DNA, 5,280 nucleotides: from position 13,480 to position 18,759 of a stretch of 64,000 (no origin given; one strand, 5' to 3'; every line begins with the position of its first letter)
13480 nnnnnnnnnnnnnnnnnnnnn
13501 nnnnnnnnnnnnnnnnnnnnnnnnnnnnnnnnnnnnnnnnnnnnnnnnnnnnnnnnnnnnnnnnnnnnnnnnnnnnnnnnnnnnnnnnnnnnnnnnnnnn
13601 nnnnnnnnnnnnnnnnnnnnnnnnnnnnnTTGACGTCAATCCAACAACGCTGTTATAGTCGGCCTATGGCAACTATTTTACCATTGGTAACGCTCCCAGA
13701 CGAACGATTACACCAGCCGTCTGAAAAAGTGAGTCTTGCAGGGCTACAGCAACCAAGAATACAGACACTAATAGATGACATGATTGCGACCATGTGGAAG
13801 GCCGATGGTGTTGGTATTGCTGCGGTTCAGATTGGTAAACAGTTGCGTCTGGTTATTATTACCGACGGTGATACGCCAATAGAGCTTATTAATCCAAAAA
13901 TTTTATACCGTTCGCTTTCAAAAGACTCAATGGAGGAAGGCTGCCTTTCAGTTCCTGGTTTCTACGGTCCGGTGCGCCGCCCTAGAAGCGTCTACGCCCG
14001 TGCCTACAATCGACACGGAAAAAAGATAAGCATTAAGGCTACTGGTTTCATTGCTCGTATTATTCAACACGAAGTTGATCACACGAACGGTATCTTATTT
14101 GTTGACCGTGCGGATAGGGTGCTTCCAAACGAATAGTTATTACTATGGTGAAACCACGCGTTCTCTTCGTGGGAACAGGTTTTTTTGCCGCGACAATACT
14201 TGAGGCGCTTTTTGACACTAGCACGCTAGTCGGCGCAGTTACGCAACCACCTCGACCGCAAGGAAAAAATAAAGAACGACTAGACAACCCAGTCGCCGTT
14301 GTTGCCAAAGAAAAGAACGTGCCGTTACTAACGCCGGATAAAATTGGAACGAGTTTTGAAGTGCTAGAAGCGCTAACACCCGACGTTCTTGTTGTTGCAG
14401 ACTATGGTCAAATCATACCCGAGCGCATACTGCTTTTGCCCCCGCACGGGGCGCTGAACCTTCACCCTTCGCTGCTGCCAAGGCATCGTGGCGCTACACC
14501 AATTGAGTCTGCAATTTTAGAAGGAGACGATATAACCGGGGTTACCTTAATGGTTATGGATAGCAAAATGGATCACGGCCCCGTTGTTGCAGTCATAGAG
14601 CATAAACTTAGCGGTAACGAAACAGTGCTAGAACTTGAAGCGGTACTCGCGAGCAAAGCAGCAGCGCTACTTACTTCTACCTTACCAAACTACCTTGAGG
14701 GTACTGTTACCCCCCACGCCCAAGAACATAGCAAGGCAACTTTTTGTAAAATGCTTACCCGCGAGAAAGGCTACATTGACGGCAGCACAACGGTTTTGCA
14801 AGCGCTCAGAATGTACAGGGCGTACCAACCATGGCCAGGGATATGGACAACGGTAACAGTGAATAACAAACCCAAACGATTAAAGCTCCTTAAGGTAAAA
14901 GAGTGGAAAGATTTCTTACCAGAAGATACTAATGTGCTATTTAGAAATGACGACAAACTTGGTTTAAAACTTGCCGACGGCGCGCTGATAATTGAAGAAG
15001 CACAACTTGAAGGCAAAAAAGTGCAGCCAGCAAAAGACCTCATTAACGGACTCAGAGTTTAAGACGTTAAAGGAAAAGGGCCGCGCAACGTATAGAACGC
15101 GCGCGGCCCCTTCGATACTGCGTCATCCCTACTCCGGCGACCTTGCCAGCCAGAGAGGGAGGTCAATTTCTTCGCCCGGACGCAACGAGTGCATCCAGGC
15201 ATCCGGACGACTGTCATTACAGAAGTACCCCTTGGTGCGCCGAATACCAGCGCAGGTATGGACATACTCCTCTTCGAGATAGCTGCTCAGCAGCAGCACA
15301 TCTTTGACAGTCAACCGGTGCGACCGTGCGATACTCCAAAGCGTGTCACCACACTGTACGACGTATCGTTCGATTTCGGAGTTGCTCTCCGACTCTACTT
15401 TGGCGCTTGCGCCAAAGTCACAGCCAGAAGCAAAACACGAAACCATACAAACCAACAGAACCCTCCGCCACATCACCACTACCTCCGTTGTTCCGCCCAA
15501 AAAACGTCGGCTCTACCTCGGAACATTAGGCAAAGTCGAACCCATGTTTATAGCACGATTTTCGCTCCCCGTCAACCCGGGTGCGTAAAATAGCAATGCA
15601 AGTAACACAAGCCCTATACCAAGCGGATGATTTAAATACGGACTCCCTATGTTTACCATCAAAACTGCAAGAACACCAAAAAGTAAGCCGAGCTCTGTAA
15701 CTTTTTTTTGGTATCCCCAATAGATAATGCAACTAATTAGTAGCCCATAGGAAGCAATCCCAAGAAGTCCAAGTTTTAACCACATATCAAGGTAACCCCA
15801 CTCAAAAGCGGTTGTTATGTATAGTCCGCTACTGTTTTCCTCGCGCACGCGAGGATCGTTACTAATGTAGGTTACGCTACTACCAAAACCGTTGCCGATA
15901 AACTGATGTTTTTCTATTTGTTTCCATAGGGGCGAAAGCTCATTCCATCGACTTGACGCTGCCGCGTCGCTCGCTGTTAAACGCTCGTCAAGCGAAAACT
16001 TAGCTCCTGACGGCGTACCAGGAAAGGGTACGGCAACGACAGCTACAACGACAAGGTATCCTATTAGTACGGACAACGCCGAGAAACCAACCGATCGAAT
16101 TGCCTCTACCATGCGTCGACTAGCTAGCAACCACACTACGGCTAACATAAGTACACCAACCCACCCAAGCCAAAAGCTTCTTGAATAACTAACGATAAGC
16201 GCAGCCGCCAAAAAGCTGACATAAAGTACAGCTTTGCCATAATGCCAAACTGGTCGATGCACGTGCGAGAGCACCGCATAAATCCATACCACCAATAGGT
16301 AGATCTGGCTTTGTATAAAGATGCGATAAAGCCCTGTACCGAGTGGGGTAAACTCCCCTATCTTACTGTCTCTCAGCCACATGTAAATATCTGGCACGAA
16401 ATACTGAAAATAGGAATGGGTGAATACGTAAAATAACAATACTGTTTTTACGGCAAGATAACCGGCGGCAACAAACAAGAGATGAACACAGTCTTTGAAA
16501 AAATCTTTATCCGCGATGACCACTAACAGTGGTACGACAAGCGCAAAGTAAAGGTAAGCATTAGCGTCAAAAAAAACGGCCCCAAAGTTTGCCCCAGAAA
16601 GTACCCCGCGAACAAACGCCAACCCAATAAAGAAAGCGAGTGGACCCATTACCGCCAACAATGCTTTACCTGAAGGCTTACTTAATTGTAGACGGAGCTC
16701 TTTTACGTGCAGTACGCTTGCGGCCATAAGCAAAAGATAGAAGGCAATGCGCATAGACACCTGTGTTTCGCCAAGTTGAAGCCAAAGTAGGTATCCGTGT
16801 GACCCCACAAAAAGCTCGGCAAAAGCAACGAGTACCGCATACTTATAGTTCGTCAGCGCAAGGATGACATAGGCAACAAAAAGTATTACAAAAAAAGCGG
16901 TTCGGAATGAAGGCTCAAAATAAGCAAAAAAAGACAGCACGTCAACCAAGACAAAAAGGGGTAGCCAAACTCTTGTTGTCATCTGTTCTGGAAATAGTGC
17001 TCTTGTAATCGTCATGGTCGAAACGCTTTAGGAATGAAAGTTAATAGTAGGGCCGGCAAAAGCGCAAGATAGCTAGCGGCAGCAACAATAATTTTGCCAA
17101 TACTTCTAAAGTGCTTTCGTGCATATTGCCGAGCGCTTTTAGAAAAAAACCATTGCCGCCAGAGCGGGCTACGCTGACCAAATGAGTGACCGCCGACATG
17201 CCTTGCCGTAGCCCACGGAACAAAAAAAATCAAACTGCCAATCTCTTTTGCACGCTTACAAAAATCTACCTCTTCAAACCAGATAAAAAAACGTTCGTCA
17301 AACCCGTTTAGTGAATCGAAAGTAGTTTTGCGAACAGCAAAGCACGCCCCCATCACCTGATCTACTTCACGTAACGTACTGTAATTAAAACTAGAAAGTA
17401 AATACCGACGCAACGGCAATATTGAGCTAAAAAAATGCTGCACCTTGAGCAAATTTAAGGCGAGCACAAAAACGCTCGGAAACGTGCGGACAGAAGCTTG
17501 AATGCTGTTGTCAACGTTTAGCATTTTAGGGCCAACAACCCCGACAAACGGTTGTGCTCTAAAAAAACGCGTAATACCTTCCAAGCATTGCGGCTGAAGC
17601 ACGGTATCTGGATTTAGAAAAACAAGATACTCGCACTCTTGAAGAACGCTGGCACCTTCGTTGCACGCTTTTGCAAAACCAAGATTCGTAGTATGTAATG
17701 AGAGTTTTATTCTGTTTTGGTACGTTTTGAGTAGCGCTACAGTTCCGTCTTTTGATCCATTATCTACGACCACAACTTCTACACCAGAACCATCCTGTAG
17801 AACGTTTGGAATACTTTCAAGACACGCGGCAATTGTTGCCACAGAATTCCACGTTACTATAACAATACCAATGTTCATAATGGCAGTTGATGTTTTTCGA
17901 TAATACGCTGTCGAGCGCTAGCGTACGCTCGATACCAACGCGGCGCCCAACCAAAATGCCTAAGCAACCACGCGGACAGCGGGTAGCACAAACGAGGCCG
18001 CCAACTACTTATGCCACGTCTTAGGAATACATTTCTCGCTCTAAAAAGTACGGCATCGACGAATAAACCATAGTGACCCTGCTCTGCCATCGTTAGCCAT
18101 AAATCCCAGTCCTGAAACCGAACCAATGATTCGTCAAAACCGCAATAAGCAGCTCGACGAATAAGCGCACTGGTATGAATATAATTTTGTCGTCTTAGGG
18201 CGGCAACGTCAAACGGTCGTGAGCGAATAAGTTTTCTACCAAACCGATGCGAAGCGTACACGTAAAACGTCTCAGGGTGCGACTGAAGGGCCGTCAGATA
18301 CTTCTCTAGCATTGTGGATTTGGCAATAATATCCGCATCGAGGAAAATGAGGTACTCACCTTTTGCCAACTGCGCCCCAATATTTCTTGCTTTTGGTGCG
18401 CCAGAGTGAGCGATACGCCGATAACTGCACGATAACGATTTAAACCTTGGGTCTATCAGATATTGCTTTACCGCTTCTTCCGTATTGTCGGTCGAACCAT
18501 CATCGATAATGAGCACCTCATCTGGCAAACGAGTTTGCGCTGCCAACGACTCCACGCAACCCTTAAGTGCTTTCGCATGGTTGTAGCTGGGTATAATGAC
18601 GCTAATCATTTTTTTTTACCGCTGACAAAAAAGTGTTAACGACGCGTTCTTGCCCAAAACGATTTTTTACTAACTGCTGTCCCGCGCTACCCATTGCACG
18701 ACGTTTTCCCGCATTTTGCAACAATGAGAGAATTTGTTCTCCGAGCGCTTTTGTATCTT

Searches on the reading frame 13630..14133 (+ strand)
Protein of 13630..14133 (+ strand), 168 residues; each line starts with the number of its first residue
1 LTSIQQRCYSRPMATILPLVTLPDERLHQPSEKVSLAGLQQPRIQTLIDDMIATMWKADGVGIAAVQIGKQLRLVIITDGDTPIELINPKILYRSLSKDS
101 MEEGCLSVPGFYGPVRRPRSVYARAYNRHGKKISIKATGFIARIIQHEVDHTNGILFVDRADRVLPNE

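Call 25: search_protein_families(library=pfam, proteins=[window:13630-14133:+], max_evalue=0.0001)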
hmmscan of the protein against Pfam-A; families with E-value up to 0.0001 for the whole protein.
window:13630-14133:+ (168 aa): 1 family
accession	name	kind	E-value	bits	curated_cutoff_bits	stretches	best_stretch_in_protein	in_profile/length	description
PF01327.26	Pep_deformylase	-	9.1e-46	155.7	22.8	1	17-163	2-152/156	Polypeptide deformylase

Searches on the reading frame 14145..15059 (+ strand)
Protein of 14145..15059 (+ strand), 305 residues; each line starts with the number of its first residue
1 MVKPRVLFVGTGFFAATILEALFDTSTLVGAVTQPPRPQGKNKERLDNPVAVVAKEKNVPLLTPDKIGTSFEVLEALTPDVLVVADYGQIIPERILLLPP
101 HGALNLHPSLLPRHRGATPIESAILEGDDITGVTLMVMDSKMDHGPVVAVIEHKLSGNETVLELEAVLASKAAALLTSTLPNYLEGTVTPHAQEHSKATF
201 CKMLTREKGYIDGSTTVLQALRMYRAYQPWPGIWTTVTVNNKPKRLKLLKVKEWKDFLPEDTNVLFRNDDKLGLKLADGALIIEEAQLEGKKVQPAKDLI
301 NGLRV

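Call 25: search_protein_families(library=pfam, proteins=[window:14145-15059:+], max_evalue=0.0001)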
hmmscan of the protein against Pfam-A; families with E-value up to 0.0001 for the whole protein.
window:14145-15059:+ (305 aa): 2 families
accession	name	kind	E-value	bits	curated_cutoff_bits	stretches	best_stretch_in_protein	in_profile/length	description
PF00551.24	Formyl_trans_N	-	1.7e-34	119.6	26.1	1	6-178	3-179/181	Formyl transferase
PF02911.23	Formyl_trans_C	-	1.7e-13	51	21.1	1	204-303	2-99/100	Formyl transferase, C-terminal domain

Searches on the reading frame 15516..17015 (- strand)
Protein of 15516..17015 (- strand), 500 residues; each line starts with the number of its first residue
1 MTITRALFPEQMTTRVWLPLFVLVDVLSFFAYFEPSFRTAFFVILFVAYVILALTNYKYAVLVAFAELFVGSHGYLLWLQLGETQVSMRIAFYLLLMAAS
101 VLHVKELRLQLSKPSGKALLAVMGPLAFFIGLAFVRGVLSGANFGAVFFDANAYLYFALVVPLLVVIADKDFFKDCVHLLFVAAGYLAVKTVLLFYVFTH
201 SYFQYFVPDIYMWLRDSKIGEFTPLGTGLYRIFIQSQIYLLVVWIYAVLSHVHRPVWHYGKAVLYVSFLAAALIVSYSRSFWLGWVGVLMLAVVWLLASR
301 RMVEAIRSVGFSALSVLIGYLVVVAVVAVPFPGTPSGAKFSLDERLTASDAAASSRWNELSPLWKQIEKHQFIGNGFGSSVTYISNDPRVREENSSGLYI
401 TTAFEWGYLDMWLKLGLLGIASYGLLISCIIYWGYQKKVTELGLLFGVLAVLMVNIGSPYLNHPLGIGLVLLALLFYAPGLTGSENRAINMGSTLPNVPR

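Call 26: search_protein_families(library=pfam, proteins=[window:15516-17015:-], max_evalue=0.0001)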
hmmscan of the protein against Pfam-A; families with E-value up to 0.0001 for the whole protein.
window:15516-17015:- (500 aa): 1 family
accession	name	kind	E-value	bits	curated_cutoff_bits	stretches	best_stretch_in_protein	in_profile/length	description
PF04932.20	Wzy_C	-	3.2e-10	40.4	31.7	1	266-423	3-148/149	O-Antigen ligase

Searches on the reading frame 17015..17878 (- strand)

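Call 26: search_protein_families(library=pfam, proteins=[window:17015-17878:-], max_evalue=0.0001)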
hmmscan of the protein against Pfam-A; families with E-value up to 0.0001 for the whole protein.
window:17015-17878:- (288 aa): 5 families
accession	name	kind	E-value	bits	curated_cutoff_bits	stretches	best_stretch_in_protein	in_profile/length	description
PF00535.33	Glycos_transf_2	-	4.9e-22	79.1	23.3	1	5-122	2-119/168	Glycosyl transferase family 2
PF13641.12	Glyco_tranf_2_3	-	8.8e-14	52.5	27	1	3-236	3-220/230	Glycosyltransferase like family 2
PF13632.12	Glyco_trans_2_3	-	3.7e-07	30.6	27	1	85-278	2-177/198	Glycosyl transferase family group 2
PF02709.20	Glyco_transf_7C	-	1.8e-05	24.7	23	1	171-222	15-67/78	N-terminal domain of galactosyltransferase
PF10111.15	Glyco_tranf_2_2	-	5.4e-05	23.3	27.3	0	33-206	30-195/276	Glycosyltransferase like family 2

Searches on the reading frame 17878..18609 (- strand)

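Call 26: search_protein_families(library=pfam, proteins=[window:17878-18609:-], max_evalue=0.0001)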
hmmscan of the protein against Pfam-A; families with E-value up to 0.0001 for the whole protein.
window:17878-18609:- (244 aa): 3 families
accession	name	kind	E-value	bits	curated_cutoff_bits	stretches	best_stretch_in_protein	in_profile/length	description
PF00535.33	Glycos_transf_2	-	2.6e-30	106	23.3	1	3-132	1-127/168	Glycosyl transferase family 2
PF10111.15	Glyco_tranf_2_2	-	2.8e-14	53.7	27.3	1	3-119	1-122/276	Glycosyltransferase like family 2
PF13641.12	Glyco_tranf_2_3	-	7.3e-10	39.7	27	1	2-112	3-115/230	Glycosyltransferase like family 2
